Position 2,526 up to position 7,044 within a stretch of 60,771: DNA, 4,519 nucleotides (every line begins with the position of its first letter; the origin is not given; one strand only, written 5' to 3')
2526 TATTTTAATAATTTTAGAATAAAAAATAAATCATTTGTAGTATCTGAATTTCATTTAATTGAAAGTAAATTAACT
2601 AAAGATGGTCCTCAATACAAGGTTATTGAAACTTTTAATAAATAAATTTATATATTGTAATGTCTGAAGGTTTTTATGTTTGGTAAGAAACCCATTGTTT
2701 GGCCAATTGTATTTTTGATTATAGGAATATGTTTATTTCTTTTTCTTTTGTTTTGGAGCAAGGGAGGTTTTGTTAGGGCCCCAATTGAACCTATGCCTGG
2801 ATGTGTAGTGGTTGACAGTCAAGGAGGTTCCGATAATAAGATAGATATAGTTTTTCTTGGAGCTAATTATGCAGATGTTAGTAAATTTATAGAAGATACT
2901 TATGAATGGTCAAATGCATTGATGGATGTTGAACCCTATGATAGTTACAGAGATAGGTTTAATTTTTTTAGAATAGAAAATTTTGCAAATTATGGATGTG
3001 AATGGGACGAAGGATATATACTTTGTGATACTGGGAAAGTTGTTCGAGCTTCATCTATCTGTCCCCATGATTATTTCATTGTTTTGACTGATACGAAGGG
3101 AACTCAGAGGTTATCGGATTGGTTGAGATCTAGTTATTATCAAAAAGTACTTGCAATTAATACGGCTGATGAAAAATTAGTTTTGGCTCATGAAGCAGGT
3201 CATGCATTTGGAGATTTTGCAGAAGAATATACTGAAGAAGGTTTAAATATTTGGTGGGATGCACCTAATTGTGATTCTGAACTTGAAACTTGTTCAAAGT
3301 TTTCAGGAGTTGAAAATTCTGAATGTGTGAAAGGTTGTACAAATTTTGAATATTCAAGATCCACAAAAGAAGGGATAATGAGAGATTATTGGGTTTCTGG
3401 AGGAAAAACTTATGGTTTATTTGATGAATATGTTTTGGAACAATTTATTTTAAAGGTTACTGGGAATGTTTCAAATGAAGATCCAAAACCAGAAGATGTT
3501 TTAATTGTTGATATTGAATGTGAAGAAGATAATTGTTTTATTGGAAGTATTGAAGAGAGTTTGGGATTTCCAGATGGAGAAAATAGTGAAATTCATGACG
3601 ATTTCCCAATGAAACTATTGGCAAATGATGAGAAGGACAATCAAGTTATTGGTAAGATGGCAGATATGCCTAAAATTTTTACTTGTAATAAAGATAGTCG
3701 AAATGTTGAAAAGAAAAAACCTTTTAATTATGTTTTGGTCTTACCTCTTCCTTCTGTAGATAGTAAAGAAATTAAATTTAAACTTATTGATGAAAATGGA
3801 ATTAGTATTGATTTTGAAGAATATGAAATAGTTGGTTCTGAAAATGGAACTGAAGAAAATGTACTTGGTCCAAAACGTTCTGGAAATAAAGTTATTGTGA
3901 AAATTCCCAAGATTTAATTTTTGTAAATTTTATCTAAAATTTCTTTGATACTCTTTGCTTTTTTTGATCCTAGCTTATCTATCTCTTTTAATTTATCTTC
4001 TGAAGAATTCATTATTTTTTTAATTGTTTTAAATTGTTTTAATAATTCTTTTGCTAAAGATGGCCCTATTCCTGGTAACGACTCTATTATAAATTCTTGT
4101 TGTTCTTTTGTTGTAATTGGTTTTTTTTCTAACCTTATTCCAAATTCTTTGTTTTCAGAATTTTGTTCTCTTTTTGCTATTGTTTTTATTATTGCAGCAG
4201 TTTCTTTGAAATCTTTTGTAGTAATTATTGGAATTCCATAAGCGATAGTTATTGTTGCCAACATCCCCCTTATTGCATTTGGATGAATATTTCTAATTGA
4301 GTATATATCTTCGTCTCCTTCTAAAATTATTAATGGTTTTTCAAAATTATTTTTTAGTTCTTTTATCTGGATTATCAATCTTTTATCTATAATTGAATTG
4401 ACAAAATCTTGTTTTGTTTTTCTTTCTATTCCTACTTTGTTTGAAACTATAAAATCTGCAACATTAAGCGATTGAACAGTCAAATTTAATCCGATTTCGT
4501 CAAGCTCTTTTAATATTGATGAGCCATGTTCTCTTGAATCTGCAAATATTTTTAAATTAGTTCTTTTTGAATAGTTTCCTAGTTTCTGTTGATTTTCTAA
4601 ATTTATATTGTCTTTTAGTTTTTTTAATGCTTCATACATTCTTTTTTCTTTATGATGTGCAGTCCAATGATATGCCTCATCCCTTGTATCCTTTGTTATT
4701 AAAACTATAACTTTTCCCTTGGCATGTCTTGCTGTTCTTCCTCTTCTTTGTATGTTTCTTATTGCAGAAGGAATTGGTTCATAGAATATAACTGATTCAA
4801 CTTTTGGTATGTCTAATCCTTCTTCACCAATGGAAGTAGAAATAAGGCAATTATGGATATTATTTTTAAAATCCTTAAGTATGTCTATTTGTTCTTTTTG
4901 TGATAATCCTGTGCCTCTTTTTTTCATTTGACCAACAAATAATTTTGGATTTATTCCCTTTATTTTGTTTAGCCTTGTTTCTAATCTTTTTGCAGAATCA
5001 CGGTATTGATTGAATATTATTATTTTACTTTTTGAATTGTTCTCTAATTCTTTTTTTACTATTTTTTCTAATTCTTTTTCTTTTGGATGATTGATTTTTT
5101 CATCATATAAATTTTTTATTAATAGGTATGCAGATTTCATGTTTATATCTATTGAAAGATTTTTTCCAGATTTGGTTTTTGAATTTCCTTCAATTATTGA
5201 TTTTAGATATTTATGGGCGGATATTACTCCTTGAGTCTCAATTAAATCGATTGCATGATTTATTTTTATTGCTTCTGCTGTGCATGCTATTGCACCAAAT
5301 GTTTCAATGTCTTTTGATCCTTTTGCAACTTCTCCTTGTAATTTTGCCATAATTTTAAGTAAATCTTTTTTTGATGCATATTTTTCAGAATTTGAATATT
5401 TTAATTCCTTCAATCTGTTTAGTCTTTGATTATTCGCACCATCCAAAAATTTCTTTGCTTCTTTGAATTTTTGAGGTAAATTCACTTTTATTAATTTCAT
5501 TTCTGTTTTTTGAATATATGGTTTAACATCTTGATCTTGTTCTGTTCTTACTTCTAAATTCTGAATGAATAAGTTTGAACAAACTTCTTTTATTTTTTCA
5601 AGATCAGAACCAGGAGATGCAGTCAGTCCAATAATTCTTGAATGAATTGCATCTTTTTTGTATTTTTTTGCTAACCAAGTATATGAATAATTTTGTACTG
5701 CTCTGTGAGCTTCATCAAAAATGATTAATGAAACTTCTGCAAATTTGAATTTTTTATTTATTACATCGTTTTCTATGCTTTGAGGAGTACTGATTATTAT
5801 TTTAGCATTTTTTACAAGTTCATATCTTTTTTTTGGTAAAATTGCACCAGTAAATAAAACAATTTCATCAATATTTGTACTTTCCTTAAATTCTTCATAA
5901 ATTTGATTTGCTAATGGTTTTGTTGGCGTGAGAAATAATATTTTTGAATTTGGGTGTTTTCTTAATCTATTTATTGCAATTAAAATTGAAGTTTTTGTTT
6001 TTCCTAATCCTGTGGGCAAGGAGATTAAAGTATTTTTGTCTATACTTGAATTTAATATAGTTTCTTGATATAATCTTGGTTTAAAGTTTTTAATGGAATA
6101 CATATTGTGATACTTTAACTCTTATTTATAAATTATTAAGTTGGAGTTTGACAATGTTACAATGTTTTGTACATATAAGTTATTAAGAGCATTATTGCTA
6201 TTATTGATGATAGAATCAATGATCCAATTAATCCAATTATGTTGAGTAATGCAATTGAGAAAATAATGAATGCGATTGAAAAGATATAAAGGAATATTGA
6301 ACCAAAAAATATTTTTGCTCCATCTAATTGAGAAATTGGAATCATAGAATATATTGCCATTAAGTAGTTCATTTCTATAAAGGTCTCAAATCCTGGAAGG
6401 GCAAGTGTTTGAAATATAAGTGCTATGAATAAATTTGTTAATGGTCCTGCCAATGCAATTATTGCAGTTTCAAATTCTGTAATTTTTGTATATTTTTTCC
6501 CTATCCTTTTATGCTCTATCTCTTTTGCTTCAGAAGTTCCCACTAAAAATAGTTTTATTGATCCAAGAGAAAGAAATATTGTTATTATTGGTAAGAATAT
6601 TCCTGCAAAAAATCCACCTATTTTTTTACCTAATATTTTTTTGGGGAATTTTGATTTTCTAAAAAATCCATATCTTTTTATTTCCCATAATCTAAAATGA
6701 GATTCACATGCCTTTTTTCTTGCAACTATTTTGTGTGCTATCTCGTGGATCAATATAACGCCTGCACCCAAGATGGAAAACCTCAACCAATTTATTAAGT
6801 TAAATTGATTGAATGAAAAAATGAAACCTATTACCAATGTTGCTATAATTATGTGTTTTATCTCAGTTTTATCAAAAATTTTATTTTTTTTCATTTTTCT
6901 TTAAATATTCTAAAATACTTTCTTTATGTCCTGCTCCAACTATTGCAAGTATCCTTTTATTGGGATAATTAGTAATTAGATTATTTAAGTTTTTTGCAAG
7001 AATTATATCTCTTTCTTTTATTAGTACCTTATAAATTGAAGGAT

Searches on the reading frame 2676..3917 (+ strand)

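Call 16: search_protein_families(library=pfam, proteins=[window:2676-3917:+], max_evalue=0.05)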
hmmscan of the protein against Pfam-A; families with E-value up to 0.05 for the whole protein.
window:2676-3917:+ (413 aa): 4 families
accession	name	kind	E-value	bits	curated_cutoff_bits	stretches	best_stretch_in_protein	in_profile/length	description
PF09471.16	Peptidase_M64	-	1.3e-08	34.8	26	2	49-104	6-63/302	IgA Peptidase M64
PF01431.27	Peptidase_M13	-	0.0012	19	24.5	1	154-221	22-95/205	Peptidase family M13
PF13574.12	Reprolysin_2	-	0.0087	16.4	27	1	162-183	121-142/195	Metallo-peptidase family M12B Reprolysin-like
PF13688.12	Reprolysin_5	-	0.016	15.9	27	1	125-179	112-154/196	Metallo-peptidase family M12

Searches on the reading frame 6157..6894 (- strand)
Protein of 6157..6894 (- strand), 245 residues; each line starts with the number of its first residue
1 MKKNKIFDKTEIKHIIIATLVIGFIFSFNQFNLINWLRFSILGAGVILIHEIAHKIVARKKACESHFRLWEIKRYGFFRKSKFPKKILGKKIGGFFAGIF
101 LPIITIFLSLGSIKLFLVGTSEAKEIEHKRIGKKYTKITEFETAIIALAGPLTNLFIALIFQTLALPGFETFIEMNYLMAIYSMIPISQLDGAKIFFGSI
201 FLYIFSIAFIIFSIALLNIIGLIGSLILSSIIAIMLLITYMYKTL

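Call 16: search_protein_families(library=pfam, proteins=[window:6157-6894:-], max_evalue=0.05)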
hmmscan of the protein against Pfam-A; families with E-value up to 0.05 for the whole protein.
window:6157-6894:- (245 aa): 1 family
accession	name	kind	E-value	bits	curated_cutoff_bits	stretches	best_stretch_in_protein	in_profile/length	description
PF02163.28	Peptidase_M50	-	1e-05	25.5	27.2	1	44-165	7-100/221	Peptidase family M50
